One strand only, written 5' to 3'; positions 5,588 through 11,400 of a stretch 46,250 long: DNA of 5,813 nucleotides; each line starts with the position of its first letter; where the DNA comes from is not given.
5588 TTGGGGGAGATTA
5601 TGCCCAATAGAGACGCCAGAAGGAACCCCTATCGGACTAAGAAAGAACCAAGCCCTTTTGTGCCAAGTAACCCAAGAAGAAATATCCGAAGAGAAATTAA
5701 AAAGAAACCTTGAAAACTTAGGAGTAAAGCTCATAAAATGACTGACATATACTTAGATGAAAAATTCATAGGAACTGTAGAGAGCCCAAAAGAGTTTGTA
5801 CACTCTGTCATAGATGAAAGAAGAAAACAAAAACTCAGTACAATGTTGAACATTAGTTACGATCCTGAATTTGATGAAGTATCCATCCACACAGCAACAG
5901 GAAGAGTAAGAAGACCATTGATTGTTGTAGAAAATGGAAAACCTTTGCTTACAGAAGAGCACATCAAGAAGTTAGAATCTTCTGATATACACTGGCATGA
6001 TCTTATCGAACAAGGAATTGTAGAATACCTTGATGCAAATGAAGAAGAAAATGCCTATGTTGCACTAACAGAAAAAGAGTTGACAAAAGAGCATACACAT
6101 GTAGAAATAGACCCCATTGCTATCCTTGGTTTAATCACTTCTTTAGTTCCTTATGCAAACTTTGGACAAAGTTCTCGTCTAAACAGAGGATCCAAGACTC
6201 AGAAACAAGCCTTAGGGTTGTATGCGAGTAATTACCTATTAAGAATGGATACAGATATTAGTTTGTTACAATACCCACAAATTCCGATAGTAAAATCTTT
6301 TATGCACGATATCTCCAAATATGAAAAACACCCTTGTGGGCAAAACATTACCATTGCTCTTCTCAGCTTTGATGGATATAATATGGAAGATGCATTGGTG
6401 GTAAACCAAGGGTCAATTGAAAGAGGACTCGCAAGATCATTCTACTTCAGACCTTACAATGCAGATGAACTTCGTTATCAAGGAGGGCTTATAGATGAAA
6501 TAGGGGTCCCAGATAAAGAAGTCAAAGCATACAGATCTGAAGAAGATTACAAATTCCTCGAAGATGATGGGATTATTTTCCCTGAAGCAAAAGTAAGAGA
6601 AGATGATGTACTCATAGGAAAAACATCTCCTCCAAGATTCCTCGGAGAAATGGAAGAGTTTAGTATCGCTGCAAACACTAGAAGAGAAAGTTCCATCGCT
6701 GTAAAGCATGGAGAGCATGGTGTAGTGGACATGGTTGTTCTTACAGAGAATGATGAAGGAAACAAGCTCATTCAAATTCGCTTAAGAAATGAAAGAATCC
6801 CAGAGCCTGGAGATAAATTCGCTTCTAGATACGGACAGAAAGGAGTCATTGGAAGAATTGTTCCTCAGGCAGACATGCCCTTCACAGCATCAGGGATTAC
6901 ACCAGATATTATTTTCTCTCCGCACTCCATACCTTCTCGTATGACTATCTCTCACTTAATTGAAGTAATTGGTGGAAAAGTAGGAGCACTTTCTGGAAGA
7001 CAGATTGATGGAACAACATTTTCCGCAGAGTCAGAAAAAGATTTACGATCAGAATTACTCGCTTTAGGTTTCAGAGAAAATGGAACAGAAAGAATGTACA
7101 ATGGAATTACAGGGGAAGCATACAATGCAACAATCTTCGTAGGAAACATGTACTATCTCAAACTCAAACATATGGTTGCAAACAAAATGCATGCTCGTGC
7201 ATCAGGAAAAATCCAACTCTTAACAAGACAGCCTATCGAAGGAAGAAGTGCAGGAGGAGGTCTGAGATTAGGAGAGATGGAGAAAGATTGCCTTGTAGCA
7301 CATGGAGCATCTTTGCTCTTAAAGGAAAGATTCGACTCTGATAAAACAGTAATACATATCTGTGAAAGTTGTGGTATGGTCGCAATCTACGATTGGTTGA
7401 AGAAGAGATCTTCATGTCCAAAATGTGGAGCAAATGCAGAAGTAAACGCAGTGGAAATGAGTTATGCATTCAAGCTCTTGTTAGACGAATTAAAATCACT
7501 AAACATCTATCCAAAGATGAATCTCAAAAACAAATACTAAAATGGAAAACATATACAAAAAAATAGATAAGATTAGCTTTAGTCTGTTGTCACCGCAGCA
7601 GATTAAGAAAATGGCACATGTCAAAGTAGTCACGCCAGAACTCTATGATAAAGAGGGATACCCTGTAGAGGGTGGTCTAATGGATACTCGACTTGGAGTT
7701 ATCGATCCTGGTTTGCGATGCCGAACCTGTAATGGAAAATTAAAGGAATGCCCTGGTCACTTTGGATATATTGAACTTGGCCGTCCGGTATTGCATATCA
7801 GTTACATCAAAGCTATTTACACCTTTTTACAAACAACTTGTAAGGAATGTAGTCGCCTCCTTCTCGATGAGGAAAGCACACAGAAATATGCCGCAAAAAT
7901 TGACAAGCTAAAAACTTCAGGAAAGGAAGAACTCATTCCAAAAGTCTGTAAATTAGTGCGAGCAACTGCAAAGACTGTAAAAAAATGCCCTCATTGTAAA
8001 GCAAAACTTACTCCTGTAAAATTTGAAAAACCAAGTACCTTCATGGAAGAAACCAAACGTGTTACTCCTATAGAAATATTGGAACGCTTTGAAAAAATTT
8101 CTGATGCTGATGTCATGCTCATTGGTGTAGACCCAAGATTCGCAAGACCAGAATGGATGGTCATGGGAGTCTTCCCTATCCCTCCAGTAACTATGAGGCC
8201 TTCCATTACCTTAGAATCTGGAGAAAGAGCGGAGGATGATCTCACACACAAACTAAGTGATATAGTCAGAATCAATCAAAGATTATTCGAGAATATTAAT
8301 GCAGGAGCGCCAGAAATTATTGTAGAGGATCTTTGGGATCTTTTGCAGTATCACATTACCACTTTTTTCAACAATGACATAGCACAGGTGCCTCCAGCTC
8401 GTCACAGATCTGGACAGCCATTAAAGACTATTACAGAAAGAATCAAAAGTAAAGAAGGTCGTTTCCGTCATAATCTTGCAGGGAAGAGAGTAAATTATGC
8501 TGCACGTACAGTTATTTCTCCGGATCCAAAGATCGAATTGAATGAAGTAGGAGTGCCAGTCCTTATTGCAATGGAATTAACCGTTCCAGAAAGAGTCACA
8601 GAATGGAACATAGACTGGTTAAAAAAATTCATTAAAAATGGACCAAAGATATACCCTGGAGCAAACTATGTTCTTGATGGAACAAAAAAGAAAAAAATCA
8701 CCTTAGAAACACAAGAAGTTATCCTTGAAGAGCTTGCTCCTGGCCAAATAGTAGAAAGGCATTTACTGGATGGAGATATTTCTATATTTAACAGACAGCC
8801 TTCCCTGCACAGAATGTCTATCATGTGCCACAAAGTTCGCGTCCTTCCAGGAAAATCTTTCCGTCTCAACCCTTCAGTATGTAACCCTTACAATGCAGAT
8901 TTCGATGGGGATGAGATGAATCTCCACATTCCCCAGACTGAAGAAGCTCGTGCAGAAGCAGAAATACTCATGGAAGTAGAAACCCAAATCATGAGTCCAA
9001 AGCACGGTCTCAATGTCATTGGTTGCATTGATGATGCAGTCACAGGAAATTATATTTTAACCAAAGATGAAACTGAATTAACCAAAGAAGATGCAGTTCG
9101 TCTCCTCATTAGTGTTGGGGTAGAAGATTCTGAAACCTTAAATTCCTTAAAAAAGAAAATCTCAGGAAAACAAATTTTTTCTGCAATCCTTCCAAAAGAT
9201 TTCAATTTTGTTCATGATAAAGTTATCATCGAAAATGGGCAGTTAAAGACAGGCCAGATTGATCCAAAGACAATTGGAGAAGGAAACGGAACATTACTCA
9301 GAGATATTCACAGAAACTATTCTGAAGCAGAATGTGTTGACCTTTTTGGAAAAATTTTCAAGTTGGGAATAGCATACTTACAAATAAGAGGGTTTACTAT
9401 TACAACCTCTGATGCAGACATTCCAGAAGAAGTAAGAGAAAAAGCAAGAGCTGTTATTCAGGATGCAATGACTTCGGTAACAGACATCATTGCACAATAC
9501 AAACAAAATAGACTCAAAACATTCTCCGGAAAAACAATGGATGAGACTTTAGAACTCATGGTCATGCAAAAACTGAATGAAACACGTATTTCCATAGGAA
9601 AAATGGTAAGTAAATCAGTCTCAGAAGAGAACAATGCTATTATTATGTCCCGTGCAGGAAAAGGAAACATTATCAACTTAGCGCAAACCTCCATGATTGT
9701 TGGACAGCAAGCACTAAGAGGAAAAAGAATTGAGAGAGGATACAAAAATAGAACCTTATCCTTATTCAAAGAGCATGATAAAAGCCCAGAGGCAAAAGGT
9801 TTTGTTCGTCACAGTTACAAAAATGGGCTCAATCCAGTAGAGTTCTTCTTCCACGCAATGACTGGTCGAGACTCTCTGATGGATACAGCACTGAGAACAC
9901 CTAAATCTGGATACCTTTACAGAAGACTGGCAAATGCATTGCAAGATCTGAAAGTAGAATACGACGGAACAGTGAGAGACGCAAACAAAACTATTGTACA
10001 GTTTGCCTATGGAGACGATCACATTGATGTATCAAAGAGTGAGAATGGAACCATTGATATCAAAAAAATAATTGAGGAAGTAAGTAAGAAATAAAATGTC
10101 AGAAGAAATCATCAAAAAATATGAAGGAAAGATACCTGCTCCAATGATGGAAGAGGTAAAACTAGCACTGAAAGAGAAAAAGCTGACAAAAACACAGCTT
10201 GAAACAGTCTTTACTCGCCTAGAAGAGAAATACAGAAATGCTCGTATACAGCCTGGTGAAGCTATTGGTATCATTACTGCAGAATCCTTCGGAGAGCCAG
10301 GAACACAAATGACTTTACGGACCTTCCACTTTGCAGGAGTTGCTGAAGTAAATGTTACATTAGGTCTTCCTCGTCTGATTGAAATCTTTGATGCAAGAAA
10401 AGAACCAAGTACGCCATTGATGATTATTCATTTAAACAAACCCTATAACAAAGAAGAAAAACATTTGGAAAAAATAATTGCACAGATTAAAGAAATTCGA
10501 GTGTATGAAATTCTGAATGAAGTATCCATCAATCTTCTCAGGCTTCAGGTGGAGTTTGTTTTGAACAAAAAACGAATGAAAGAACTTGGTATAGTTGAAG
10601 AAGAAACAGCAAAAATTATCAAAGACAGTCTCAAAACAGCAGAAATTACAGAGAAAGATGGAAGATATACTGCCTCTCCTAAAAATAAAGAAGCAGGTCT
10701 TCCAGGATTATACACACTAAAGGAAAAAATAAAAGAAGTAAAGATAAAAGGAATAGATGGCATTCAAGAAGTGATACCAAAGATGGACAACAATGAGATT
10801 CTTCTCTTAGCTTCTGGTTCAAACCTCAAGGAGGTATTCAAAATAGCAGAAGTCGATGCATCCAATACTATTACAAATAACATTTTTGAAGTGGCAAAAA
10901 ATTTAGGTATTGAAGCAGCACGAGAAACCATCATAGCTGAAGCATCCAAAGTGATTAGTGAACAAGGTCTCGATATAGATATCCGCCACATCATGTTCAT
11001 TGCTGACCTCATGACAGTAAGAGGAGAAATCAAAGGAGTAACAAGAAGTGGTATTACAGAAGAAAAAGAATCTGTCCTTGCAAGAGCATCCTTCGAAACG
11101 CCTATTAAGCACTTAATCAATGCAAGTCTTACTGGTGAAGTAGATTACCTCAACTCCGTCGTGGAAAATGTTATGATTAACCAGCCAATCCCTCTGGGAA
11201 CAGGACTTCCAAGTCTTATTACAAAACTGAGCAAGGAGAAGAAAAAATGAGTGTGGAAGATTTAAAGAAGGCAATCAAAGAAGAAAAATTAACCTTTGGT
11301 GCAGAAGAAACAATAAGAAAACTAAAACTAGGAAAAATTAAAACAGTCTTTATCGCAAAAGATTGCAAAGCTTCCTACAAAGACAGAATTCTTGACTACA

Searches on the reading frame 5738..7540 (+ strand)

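Call 15: search_protein_families(library=pfam, proteins=[window:5738-7540:+])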
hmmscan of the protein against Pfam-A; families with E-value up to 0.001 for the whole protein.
window:5738-7540:+ (600 aa): 4 families
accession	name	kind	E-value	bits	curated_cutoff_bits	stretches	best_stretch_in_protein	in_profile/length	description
PF00562.33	RNA_pol_Rpb2_6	-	3.3e-125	418.5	23.4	1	134-504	2-372/373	RNA polymerase Rpb2, domain 6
PF04560.25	RNA_pol_Rpb2_7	-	5.2e-26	91.3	32.1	1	507-596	1-86/87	RNA polymerase Rpb2, domain 7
PF04566.18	RNA_pol_Rpb2_4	-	1.2e-13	51.4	28.7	1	4-65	1-62/62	RNA polymerase Rpb2, domain 4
PF04567.22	RNA_pol_Rpb2_5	-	4e-09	37.6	21.1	1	86-119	1-34/66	RNA polymerase Rpb2, domain 5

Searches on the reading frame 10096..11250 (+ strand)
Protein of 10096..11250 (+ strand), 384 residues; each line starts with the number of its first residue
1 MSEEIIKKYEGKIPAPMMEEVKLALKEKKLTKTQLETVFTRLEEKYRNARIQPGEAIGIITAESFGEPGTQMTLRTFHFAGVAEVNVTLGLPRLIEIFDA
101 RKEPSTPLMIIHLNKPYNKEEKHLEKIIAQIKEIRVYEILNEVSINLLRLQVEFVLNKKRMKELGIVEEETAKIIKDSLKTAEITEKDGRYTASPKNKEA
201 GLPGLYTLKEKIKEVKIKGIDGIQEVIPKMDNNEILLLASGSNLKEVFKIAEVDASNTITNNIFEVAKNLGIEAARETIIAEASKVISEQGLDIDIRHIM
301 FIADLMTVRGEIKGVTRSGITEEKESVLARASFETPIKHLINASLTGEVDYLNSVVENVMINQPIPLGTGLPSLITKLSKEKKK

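Call 15: search_protein_families(library=pfam, proteins=[window:10096-11250:+])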
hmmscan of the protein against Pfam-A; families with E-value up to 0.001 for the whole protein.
window:10096-11250:+ (384 aa): 1 family
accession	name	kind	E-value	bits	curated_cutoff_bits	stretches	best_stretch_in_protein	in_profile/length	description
PF04998.22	RNA_pol_Rpb1_5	-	2.9e-49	168.4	28.5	1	49-327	66-266/267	RNA polymerase Rpb1, domain 5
